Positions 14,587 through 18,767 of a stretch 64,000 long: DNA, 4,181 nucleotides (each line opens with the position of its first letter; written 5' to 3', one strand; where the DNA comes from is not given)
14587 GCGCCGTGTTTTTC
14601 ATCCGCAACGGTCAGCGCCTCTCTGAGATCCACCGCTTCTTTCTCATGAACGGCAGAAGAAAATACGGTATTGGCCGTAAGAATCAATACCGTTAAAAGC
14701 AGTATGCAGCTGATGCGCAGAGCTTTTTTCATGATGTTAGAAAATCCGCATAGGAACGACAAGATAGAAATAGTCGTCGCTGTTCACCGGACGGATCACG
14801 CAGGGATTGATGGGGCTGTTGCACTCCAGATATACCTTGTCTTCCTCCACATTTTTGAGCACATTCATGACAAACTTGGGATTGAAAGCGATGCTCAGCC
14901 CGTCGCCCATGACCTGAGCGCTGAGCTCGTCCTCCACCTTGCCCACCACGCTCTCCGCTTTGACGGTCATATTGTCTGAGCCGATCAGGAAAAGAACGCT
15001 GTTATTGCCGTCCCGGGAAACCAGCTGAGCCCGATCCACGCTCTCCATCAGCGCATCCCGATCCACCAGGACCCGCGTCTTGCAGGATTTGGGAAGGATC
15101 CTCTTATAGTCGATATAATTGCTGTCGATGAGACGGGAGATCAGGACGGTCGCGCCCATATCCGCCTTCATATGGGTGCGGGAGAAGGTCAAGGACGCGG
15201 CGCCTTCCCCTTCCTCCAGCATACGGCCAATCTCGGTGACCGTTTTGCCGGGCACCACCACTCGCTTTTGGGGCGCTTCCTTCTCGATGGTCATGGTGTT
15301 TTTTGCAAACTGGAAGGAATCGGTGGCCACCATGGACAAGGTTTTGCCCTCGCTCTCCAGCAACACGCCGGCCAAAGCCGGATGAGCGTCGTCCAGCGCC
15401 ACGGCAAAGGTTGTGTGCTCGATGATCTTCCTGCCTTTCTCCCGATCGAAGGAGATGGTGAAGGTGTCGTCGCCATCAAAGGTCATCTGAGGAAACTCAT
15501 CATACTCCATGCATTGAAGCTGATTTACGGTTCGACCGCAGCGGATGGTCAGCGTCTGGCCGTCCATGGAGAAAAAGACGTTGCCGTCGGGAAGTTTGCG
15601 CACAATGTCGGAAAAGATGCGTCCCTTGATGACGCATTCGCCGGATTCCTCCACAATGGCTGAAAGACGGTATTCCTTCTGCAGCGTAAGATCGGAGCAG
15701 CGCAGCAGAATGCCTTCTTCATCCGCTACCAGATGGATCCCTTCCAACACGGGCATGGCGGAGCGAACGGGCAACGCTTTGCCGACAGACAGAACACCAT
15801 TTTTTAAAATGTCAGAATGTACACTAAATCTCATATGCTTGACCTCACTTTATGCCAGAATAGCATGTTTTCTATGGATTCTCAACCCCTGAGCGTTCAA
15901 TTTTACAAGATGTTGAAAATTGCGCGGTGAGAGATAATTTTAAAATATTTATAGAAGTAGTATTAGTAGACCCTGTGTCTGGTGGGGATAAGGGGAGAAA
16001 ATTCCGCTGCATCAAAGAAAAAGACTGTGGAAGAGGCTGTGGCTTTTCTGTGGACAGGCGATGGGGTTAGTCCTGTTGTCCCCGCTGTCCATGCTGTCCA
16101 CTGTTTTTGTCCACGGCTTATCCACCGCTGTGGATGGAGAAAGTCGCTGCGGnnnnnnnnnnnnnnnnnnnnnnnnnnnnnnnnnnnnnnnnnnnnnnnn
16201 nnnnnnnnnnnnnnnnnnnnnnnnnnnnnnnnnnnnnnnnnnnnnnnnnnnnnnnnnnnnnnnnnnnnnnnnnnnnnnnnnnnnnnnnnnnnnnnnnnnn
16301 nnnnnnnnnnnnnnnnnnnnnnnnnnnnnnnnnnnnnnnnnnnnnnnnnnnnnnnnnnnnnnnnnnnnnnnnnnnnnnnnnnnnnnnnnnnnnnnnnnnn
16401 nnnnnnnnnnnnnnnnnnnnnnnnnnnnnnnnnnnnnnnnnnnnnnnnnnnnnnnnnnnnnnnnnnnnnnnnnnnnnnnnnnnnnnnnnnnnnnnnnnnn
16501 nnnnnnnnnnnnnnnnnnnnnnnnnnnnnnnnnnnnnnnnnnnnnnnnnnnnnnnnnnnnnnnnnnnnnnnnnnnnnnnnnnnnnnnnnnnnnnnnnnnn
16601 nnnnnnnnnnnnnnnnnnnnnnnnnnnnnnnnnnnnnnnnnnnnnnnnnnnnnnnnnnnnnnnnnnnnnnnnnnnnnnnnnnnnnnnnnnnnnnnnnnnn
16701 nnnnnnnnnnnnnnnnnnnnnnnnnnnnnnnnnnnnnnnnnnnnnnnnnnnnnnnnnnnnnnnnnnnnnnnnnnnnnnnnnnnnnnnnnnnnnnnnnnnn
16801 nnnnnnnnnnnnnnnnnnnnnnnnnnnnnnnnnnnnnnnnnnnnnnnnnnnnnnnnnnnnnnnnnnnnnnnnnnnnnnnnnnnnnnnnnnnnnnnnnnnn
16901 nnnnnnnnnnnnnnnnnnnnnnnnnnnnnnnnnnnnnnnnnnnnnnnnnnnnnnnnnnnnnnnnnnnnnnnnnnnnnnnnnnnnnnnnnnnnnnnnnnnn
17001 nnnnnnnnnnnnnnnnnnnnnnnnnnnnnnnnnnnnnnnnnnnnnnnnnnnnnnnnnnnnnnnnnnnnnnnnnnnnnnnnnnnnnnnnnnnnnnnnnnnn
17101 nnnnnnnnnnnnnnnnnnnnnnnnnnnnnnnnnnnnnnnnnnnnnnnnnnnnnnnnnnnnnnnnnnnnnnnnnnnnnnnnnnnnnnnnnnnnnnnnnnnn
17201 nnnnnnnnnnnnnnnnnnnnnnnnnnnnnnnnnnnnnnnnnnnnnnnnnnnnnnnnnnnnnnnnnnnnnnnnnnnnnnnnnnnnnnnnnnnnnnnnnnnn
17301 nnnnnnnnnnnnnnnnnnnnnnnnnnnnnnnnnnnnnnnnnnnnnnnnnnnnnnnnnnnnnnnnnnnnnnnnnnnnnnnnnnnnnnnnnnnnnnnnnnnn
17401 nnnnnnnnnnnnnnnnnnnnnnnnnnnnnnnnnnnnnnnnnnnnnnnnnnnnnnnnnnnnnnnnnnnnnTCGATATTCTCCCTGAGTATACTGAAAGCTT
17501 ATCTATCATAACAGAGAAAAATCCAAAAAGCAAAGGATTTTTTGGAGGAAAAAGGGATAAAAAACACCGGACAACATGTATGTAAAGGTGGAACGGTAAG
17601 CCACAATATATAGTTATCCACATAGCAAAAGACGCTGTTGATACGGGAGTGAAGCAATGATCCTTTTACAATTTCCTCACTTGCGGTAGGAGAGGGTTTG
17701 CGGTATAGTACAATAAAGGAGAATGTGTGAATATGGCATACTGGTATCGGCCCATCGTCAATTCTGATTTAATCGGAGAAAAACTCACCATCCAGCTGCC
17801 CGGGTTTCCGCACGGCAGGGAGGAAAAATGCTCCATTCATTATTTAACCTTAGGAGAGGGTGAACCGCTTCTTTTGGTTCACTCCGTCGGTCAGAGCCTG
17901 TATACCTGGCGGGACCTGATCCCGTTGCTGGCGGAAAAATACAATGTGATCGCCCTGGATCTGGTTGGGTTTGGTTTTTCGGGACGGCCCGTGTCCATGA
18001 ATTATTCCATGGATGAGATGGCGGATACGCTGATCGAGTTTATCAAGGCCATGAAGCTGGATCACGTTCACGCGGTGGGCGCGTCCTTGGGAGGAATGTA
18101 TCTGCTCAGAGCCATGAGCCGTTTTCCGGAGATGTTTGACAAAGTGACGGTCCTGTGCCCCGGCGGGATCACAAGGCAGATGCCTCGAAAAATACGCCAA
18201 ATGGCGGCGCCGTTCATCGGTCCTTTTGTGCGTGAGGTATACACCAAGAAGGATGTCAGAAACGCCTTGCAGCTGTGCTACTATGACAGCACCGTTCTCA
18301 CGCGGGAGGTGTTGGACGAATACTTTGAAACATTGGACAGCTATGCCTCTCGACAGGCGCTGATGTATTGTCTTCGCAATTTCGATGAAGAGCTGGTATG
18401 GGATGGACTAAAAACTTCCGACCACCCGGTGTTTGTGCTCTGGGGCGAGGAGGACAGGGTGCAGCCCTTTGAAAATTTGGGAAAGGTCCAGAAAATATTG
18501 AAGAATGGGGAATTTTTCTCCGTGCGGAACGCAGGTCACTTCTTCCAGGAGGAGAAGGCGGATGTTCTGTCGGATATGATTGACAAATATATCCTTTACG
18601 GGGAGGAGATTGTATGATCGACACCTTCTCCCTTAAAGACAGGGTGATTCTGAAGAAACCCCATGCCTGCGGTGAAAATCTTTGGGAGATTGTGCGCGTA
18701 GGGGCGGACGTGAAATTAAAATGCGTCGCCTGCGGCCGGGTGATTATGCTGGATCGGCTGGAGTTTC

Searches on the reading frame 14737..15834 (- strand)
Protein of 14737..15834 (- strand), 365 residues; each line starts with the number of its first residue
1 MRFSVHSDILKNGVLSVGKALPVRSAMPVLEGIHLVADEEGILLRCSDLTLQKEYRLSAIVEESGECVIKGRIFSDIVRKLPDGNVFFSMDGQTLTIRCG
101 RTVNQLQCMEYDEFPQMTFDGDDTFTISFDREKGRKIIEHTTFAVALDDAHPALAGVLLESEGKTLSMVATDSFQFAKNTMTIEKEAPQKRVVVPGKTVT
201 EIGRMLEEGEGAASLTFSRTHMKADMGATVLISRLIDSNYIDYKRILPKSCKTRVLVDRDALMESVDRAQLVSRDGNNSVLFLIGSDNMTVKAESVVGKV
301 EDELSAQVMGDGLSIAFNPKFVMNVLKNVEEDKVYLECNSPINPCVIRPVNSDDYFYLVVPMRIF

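Call 9: search_protein_families(library=pfam, proteins=[window:14737-15834:-])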
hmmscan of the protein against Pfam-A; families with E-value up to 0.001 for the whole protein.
window:14737-15834:- (365 aa): 3 families
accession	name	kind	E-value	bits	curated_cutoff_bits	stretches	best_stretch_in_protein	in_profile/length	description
PF00712.24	DNA_pol3_beta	-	6.1e-34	117.2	24.4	2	1-117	1-119/120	DNA polymerase III beta subunit, N-terminal domain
PF02767.21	DNA_pol3_beta_2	-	3.4e-25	89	27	1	133-240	6-114/116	DNA polymerase III beta subunit, central domain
PF02768.20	DNA_pol3_beta_3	-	2.8e-24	85.7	27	1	244-363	1-121/121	DNA polymerase III beta subunit, C-terminal domain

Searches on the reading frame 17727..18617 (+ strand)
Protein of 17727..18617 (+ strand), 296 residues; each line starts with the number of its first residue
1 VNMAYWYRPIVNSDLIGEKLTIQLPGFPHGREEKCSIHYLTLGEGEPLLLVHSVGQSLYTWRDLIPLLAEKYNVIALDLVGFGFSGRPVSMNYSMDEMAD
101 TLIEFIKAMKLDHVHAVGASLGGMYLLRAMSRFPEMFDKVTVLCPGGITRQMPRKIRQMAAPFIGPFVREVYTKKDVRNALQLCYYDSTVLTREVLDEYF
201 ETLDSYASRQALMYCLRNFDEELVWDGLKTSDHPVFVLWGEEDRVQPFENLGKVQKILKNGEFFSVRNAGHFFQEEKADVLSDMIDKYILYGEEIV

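Call 9: search_protein_families(library=pfam, proteins=[window:17727-18617:+])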
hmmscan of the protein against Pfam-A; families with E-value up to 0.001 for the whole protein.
window:17727-18617:+ (296 aa): 4 families
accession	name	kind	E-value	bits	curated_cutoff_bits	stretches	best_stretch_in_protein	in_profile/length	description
PF00561.26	Abhydrolase_1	-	3.2e-27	96.2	25.8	2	47-145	2-102/245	alpha/beta hydrolase fold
PF12697.13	Abhydrolase_6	-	1.5e-19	71.9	26.3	1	48-281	1-214/217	Alpha/beta hydrolase family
PF12146.15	Hydrolase_4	-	1.7e-09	37.7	27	1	67-250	27-209/239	Serine aminopeptidase, S33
PF08386.16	Abhydrolase_4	-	0.00013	22.5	21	1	229-293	31-95/103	TAP-like protein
